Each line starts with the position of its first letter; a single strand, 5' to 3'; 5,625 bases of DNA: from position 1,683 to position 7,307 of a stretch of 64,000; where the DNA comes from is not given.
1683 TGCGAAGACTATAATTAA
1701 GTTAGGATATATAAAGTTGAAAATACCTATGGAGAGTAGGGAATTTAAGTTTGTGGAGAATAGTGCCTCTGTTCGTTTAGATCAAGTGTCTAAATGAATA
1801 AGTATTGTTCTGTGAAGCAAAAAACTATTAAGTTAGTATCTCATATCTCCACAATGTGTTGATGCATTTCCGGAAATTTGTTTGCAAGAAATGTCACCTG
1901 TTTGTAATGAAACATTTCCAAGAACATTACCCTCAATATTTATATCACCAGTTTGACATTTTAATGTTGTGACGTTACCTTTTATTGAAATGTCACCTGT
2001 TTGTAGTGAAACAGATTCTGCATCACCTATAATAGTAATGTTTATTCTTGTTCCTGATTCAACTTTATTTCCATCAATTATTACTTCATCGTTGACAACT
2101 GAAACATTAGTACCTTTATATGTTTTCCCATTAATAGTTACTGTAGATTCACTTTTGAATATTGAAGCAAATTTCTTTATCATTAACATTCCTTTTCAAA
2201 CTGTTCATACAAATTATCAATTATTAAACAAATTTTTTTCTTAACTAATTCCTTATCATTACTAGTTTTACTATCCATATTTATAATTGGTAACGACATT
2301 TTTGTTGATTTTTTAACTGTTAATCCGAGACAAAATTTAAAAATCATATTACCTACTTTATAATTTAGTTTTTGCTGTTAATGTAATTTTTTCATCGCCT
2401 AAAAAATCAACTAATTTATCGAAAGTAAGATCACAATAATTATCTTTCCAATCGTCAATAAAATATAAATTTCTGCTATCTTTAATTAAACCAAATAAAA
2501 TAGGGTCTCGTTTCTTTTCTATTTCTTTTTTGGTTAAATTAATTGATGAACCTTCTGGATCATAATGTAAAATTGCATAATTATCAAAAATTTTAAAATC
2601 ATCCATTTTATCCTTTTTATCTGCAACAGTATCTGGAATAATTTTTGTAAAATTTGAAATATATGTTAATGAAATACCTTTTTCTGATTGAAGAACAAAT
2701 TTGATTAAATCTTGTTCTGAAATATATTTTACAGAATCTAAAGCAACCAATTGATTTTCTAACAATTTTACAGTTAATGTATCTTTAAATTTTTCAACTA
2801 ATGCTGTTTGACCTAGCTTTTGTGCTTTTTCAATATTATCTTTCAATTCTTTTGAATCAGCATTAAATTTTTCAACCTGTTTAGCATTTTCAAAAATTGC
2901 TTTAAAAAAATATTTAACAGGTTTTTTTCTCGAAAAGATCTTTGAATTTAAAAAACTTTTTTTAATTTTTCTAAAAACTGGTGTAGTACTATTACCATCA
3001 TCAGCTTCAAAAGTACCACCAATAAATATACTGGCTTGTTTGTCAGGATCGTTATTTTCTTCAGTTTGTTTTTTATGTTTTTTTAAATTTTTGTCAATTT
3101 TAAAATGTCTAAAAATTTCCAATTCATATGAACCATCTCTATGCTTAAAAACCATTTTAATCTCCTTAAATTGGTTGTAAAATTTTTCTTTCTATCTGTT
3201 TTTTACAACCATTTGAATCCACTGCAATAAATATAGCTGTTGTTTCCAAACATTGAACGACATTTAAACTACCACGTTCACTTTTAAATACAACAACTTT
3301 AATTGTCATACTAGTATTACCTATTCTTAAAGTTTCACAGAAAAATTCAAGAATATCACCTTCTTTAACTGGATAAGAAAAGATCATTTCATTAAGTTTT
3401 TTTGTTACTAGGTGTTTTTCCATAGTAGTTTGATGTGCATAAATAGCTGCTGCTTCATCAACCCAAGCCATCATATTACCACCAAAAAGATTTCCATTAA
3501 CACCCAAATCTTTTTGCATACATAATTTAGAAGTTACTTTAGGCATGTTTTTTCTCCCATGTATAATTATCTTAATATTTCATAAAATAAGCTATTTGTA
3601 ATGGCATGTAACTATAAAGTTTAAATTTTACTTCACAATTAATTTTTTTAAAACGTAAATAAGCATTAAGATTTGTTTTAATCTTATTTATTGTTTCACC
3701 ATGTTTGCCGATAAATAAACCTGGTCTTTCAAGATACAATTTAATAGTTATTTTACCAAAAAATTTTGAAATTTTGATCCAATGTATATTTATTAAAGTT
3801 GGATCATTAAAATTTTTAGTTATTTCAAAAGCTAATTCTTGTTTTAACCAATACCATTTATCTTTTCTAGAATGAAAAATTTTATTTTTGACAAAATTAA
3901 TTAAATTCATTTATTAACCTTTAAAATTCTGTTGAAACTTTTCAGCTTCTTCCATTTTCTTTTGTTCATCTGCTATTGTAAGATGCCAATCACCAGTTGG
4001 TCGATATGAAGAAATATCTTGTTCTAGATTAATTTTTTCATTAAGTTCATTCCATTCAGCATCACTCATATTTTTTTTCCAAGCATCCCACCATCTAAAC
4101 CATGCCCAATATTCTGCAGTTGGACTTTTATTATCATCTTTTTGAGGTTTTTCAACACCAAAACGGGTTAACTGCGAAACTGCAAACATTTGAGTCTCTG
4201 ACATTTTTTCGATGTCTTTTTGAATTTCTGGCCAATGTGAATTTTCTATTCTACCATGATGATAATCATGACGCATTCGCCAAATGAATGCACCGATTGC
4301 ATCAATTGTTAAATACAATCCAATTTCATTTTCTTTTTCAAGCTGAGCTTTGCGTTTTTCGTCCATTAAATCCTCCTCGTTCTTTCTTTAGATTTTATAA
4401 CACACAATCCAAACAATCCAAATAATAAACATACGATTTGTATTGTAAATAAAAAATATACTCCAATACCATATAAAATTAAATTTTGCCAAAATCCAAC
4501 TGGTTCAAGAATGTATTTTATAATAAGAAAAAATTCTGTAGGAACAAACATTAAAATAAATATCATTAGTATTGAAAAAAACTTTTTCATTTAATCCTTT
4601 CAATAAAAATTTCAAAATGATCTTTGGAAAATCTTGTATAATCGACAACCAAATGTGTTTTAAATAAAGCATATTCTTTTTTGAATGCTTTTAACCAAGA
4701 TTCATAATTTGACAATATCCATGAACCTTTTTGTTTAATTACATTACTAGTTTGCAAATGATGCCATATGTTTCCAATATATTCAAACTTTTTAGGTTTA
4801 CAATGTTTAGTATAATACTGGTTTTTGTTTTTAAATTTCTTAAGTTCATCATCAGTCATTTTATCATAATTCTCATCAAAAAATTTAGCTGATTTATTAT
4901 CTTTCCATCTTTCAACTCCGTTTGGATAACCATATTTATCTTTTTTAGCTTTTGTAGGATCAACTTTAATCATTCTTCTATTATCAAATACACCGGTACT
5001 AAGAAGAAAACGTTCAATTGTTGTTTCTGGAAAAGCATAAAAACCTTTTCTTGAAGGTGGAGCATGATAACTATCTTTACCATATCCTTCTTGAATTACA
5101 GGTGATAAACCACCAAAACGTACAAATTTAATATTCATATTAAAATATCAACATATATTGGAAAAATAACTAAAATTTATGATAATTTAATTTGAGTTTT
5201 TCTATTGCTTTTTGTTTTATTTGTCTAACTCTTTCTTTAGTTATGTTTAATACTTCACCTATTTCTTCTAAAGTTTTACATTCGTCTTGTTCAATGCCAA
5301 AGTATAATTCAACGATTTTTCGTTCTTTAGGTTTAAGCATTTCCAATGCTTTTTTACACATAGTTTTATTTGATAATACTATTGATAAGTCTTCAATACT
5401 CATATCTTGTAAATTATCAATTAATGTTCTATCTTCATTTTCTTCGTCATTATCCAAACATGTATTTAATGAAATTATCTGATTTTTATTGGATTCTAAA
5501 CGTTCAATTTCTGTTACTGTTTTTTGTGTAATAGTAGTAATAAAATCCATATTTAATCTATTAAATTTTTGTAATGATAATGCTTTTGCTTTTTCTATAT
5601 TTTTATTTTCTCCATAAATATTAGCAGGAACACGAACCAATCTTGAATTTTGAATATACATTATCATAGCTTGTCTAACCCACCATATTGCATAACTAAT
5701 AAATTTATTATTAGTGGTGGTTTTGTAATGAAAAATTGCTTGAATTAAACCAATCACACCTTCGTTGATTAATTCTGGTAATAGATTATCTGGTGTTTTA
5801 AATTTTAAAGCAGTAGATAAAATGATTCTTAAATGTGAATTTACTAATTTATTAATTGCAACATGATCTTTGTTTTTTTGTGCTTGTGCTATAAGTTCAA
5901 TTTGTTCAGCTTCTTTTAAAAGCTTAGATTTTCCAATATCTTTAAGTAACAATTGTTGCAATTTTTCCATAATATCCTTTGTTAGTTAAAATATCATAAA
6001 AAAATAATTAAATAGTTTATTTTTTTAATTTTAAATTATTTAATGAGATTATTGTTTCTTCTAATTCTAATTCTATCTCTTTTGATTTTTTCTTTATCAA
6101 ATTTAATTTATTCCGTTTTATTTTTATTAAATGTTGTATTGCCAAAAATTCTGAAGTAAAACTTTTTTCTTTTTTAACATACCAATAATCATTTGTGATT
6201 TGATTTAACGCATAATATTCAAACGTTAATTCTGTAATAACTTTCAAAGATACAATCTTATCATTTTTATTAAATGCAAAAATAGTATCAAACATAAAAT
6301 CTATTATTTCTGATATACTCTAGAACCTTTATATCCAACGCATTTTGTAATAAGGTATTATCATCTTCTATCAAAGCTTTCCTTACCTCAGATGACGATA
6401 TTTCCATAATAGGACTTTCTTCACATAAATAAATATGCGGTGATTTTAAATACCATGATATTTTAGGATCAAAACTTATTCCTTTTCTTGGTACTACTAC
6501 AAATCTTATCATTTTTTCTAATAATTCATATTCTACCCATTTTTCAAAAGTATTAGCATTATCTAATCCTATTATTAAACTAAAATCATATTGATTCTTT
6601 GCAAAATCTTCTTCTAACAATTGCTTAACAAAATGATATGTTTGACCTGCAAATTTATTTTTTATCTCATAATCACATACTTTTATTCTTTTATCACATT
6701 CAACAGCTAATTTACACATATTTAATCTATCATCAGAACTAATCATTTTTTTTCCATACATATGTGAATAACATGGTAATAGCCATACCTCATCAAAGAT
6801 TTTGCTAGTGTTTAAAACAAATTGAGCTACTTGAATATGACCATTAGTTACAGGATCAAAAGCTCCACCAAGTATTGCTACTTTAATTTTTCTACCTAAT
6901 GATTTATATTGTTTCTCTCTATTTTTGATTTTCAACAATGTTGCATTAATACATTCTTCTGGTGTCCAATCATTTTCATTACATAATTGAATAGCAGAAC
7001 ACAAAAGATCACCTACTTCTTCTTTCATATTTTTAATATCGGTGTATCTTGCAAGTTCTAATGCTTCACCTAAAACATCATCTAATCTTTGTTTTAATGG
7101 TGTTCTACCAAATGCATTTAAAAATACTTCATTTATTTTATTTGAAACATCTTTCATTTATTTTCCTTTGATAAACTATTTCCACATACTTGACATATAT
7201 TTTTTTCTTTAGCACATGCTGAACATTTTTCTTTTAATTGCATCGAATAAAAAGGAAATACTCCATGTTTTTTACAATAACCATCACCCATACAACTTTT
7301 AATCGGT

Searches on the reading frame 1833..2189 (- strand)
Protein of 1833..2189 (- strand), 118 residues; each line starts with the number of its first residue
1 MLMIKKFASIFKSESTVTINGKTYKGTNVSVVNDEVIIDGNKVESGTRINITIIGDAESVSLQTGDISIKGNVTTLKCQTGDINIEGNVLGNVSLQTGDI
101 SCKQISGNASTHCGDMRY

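Call 55: find_encoding_contigs(protein=window:1833-2189:-, flank=10000, max_places=1)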
Protein window:1833-2189:- (118 aa): 1 contig read that carries it; 1 place shown.
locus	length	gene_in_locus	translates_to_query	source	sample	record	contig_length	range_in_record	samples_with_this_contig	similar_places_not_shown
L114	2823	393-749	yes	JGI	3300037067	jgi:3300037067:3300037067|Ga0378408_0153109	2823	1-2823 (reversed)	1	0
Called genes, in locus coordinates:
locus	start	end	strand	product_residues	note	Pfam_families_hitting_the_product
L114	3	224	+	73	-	?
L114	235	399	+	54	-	-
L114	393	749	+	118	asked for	-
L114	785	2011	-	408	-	PF01385:OrfB_IS605, PF07282:Cas12f1-like_TNB (weak)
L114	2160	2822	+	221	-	?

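Call 67: search_protein_families(library=pfam, proteins=[window:1833-2189:-], max_evalue=0.01)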
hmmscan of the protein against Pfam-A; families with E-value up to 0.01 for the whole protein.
window:1833-2189:- (118 aa): 0 families

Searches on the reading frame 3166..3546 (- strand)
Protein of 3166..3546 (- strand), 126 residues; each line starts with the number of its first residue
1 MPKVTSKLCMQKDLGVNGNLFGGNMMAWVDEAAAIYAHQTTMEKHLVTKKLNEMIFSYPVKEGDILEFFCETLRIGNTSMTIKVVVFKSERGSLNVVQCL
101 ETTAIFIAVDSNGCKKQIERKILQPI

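Call 66: search_protein_families(library=pfam, proteins=[window:3166-3546:-], max_evalue=0.01)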
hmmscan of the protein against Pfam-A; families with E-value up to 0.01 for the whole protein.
window:3166-3546:- (126 aa): 1 family
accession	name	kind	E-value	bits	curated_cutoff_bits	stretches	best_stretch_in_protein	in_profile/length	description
PF03061.28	4HBT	-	6.4e-15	55.7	20.6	1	17-92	1-76/79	Thioesterase superfamily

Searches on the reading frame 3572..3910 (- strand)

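Call 67: search_protein_families(library=pfam, proteins=[window:3572-3910:-], max_evalue=0.01)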
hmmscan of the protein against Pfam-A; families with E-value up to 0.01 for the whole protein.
window:3572-3910:- (112 aa): 3 families
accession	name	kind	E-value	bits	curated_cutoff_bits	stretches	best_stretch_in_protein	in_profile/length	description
PF07650.23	KH_2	-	3.6e-05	23.9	22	1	52-95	25-71/78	KH domain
PF13083.13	KH_KhpA-B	-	0.00018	21.8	32.1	1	30-89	7-66/73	KhpA/KhpB, KH domain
PF00013.35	KH_1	-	0.0057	16.8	21.5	1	64-88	12-36/66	KH domain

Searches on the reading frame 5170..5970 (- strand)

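Call 20: search_protein_families(library=pfam, proteins=[window:5170-5970:-], max_evalue=0.001)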
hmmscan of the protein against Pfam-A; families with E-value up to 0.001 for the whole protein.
window:5170-5970:- (266 aa): 3 families
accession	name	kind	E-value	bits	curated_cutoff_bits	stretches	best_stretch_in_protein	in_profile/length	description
PF04545.22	Sigma70_r4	-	4.2e-16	58.6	24.1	1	208-260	1-49/50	Sigma-70, region 4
PF04542.20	Sigma70_r2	-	1.5e-10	41.1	24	1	42-108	1-67/71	Sigma-70 region 2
PF08281.18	Sigma70_r4_2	-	0.00021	21.3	25.7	0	207-259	6-54/54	Sigma-70, region 4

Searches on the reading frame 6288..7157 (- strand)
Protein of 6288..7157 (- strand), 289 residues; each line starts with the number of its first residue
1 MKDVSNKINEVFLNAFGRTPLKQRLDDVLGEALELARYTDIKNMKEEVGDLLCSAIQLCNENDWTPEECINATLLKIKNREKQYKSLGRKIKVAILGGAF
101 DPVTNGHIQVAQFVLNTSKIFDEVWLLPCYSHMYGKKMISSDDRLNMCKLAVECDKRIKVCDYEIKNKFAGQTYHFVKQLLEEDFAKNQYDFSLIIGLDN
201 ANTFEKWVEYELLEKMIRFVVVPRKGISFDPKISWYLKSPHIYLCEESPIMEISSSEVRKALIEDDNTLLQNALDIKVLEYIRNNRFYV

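Call 20: search_protein_families(library=pfam, proteins=[window:6288-7157:-], max_evalue=0.001)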
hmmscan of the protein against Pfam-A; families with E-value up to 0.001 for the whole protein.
window:6288-7157:- (289 aa): 2 families
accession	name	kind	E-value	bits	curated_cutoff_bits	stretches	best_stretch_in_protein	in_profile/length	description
PF01467.32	CTP_transf_like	-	3.3e-19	69.9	21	1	95-260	1-132/133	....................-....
PF03819.22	MazG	-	4.1e-06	27.4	22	1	30-83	15-72/74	MazG nucleotide pyrophosphohydrolase domain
